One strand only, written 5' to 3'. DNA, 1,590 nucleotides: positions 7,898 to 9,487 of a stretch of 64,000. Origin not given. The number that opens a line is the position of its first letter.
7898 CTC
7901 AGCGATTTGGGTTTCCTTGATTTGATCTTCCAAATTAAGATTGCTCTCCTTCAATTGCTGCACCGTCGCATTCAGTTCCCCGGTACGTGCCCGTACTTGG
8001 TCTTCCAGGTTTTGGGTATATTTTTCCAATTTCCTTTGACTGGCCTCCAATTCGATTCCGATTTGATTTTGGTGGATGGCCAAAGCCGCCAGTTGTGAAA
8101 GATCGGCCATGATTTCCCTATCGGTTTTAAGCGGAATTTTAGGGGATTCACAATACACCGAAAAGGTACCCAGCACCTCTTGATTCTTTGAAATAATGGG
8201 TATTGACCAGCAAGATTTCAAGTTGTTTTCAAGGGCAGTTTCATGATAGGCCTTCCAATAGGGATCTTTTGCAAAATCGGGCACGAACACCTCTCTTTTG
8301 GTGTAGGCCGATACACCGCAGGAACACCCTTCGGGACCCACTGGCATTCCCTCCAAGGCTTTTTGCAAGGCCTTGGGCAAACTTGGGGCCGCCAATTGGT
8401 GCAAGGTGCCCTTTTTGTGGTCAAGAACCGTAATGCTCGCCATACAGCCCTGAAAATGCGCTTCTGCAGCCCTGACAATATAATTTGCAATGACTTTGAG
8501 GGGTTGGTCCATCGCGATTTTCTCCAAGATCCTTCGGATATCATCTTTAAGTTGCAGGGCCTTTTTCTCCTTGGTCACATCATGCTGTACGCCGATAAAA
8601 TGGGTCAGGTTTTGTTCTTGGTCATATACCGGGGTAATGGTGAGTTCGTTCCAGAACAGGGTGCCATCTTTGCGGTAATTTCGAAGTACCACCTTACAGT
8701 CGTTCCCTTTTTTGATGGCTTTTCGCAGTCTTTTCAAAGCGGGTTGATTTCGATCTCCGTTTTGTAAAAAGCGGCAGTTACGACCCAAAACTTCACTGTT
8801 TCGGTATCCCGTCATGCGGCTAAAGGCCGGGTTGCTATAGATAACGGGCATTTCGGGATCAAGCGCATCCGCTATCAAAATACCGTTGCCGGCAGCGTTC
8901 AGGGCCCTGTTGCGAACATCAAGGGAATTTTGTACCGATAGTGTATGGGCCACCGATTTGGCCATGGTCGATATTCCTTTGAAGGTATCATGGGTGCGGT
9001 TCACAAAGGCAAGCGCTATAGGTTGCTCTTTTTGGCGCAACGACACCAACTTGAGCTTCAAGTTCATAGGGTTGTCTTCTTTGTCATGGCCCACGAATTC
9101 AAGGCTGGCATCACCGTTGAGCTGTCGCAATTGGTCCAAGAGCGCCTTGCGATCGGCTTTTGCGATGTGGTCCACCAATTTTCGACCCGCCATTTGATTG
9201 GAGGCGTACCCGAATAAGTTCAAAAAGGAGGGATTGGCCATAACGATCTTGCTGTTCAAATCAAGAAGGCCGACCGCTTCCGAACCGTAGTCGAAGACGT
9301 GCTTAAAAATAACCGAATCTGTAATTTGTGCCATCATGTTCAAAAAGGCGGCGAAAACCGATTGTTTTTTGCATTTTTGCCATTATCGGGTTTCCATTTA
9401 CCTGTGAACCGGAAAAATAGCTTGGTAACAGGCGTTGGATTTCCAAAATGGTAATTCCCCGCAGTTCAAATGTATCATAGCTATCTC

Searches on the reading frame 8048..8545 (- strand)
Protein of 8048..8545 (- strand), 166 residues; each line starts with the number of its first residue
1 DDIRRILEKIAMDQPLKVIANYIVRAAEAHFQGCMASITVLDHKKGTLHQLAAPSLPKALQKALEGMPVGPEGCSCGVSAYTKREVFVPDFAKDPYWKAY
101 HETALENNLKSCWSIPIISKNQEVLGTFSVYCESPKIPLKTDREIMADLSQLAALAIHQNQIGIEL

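Call 61: search_solved_structures(query=window:8048-8545:-, max_evalue=0.01, show_alignments=2)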
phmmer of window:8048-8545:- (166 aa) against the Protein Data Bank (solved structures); distinct sequences matched with E-value up to 0.01: 0.
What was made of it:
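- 8066..8500 (-): GAF domain (residues 280-424); ligand unknown; Cys340 nearly invariant. No PDB sequence match (call 61).
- Tried and rejected: I suspected a free-methionine-sulfoxide-reductase-type or haem-type GAF because of the conserved GSCG cysteine. phmmer against the PDB found nothing at E <= 0.01 (call 61), so the idea remains unsupported.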

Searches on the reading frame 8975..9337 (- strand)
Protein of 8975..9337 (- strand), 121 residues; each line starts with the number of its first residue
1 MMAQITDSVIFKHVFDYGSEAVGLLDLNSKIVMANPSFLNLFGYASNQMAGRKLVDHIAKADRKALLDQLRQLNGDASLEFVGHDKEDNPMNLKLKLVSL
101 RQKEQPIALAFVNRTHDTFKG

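Call 62: search_solved_structures(query=window:8975-9337:-, max_evalue=1, show_alignments=1)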
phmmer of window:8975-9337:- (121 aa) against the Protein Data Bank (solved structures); distinct sequences matched with E-value up to 1: 21.
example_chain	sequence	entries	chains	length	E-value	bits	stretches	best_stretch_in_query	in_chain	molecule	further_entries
9qq6_A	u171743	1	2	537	0.0084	19.4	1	10-52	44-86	histidine kinase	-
3ewk_A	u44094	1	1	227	0.021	18.1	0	11-53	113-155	Sensor protein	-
2gj3_A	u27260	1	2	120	0.035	17.3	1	10-53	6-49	Nitrogen fixation regulatory protein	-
4hia_A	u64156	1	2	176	0.057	16.7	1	12-53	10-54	LOV protein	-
4hj4_A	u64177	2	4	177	0.078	16.2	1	12-53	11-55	LOV protein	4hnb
4hj3_A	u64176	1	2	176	0.078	16.2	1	12-53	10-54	LOV protein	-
4hj6_A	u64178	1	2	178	0.078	16.2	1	12-53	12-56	LOV protein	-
7obz_A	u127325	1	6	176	0.08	16.2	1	12-53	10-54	LOV protein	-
1ll8_A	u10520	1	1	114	0.082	16.2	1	28-80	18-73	PAS Kinase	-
8px4_A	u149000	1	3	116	0.12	15.7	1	22-75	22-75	Diguanylate cyclase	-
7ob0_A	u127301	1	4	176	0.15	15.3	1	12-53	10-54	LOV protein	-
3t50_A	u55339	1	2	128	0.2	14.9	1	29-53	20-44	Blue-light-activated histidine kinase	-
3bwl_A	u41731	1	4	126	0.23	14.7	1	12-99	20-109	Sensor protein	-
6ph2_A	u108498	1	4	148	0.25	14.6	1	29-53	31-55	Blue-light-activated histidine kinase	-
9cdr_A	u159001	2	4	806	0.29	14.4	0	16-53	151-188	Oxygen sensor protein DosP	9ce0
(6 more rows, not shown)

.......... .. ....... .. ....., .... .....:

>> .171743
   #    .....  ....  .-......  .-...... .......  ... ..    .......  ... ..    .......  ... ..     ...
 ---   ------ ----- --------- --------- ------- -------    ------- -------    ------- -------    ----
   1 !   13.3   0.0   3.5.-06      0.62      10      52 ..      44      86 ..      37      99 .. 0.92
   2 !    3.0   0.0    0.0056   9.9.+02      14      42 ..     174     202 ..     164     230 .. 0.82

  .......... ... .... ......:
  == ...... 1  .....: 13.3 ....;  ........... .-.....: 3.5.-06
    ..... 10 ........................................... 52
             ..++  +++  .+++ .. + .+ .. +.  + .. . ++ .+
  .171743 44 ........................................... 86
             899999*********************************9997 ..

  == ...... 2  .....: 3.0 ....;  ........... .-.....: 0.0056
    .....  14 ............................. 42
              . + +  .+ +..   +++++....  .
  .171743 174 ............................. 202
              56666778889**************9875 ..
